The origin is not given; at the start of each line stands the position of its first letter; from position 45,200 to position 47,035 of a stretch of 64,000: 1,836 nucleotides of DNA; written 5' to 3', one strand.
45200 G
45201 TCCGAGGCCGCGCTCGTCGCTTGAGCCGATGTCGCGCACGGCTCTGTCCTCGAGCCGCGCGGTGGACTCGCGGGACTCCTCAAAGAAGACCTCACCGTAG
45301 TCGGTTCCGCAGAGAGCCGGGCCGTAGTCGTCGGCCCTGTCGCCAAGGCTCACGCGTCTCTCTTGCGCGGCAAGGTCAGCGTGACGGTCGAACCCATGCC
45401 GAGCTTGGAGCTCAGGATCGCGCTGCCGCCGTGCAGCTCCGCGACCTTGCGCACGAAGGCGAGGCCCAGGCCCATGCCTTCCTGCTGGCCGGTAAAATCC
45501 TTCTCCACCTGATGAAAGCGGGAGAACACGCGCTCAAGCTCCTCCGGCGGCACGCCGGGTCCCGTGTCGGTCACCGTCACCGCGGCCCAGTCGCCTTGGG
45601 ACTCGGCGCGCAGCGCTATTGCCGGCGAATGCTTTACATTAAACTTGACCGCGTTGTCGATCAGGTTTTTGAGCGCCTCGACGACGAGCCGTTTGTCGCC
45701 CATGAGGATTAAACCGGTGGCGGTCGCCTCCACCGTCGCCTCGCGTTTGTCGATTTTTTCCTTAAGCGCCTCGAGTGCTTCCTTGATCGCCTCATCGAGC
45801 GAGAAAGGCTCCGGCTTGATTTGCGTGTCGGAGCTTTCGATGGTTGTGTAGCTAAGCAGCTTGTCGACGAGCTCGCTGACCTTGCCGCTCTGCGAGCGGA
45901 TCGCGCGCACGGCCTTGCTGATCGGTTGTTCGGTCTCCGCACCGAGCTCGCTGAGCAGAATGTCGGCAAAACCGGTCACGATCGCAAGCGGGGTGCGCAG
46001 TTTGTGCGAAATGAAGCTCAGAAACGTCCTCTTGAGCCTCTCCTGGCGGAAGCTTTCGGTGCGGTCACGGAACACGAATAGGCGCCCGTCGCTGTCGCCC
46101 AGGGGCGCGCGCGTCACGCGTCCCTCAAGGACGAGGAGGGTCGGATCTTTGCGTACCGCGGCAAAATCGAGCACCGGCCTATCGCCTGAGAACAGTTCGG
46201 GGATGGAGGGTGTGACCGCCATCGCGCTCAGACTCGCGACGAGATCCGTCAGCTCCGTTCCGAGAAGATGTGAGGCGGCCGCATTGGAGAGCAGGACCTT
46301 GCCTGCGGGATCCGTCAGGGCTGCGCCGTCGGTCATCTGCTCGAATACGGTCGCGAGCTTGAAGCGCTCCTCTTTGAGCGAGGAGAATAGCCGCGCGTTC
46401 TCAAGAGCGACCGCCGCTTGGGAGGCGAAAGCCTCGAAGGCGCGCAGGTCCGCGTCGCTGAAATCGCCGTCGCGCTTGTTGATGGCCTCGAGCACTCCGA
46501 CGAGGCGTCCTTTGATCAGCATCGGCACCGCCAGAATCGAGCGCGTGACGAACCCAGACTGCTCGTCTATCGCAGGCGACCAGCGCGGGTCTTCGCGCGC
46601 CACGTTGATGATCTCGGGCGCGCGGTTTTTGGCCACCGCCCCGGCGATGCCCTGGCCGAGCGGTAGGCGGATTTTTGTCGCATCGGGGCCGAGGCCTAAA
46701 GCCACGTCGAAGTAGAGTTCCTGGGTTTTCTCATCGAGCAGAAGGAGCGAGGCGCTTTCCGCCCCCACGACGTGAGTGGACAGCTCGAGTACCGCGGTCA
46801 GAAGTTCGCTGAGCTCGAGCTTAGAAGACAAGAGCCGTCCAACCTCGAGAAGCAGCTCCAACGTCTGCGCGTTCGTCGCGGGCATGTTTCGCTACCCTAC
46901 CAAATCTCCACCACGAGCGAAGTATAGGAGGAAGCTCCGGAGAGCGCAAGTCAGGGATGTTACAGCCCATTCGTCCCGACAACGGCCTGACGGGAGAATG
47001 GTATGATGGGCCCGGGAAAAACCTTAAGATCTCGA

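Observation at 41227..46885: GAF-histidine kinase, lone TldD and three secreted hypotheticals in one overlapping operon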

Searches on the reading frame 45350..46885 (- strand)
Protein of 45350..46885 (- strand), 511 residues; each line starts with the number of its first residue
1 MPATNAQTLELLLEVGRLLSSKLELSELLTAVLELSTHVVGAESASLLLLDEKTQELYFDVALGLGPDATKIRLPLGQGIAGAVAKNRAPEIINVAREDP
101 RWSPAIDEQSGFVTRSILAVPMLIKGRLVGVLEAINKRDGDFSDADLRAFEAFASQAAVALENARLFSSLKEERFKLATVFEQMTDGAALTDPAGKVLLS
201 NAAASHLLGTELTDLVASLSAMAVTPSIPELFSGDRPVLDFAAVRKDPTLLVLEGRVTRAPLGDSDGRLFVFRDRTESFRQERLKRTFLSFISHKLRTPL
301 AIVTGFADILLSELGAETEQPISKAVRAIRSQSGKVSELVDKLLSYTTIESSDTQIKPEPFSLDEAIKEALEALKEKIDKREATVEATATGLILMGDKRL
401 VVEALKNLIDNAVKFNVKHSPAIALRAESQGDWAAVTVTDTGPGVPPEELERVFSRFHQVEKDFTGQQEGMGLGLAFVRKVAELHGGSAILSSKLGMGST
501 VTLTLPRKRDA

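Call 4: search_protein_families(library=pfam, proteins=[window:45350-46885:-], max_evalue=0.1)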
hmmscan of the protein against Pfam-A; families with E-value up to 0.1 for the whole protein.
window:45350-46885:- (511 aa): 11 families
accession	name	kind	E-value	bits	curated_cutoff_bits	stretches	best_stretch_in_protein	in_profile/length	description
PF02518.31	HATPase_c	-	1.2e-26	93.8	26.4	1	396-508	1-110/111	Histidine kinase-, DNA gyrase B-, and HSP90-like ATPase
PF13185.12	GAF_2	-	1.8e-20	74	28.6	1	24-162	3-136/136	GAF domain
PF01590.32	GAF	-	6.7e-19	69.2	22.4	1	24-161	1-133/133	GAF domain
PF13492.12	GAF_3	-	6.9e-13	49.6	27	1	25-163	2-129/129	GAF domain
PF00512.31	HisKA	-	2.3e-11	44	26.9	1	285-351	2-65/66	His Kinase A (phospho-acceptor) domain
PF13589.12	HATPase_c_3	-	4.6e-05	23.9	25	1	403-483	5-87/137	Histidine kinase-, DNA gyrase B-, and HSP90-like ATPase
PF13581.12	HATPase_c_2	-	0.0004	20.8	27.4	1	403-483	34-110/127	Histidine kinase-like ATPase domain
PF13188.13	PAS_8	-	0.0048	17.2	21.8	1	176-215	2-38/65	PAS domain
PF08448.16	PAS_4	-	0.012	16.3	23.1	1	181-277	1-107/110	PAS fold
PF00989.32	PAS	-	0.012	16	22.6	1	178-219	4-45/113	PAS fold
PF01869.26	BcrAD_BadFG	-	0.086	12.8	31.5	0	365-438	42-112/271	BadF/BadG/BcrA/BcrD ATPase family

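Call 15: search_protein_families(library=ncbifam, proteins=[window:45350-46885:-], max_evalue=0.1)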
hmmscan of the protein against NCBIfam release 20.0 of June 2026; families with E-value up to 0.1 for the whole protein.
window:45350-46885:- (511 aa): 93 families (the best 25 are shown)
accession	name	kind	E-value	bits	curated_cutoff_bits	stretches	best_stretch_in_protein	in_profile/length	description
TIGR02966.1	phoR_proteo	equivalog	2e-57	194.7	334.2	1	175-504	6-332/333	phosphate regulon sensor histidine kinase PhoR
NF046044.1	PnpS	equivalog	1.4e-56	192.2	400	1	164-506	44-390/390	two-component system histidine kinase PnpS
NF033092.0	HK_WalK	equivalog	2.2e-47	162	725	1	169-506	252-593/594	cell wall metabolism sensor histidine kinase WalK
NF008312.0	PRK11100.1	equivalog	2.3e-40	138.8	356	1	290-508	261-475/477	two-component system sensor histidine kinase CreC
NF007793.0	PRK10490.1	equivalog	7.3e-36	123.5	1123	1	280-508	659-883/895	two-component system sensor histidine kinase KdpD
NF047874.1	MASE3_PAS_HK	subfamily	3e-34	118.8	560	1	278-508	391-626/655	MASE3 domain-containing sensor histidine kinase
NF038297.2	hybrid_HK_HrmK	equivalog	3.6e-34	118.4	725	1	279-509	229-459/607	hybrid histidine kinase/response regulator HrmK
NF041735.1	hist_kin_RppB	equivalog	1.1e-32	113.4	400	1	286-506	217-438/438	two-component system sensor histidine kinase RppB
NF040691.1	MtrAB_MtrB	equivalog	1.9e-31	109.7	450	1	283-510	269-495/507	MtrAB system histidine kinase MtrB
TIGR02956.1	TMAO_torS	equivalog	8.7e-31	106.8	676.5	1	281-507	460-682/967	TMAO reductase system sensor histidine kinase/response regulator TorS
NF008468.0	PRK11360.1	equivalog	1.3e-30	106.3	646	1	165-509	258-610/616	two-component system sensor histidine kinase AtoS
TIGR01386.1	cztS_silS_copS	subfamily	5.5e-30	104.7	292.55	1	287-501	243-452/457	heavy metal sensor histidine kinase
NF008235.0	PRK11006.1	equivalog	7.7e-30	104.1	390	1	266-508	185-424/431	phosphate regulon sensor histidine kinase PhoR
NF006800.0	PRK09303.1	equivalog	8.4e-30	104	342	1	269-506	134-376/383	histidine kinase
NF045595.1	HK_scytonemin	equivalog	2.9e-29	101.9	865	1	283-508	413-636/637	scytonemin biosynthesis sensor histidine kinase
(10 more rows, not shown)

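Call 73: search_protein_families(library=padloc, proteins=[window:45350-46885:-], max_evalue=0.01)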
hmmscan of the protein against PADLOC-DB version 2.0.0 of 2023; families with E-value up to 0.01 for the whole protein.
window:45350-46885:- (511 aa): 2 families
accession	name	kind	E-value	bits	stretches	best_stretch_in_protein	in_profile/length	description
PDLC04647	PDC-M43B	-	1.3e-05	22.4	1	355-491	182-317/347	-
PDLC04648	PDC-M43B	-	0.0068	13.4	0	357-486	188-317/361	-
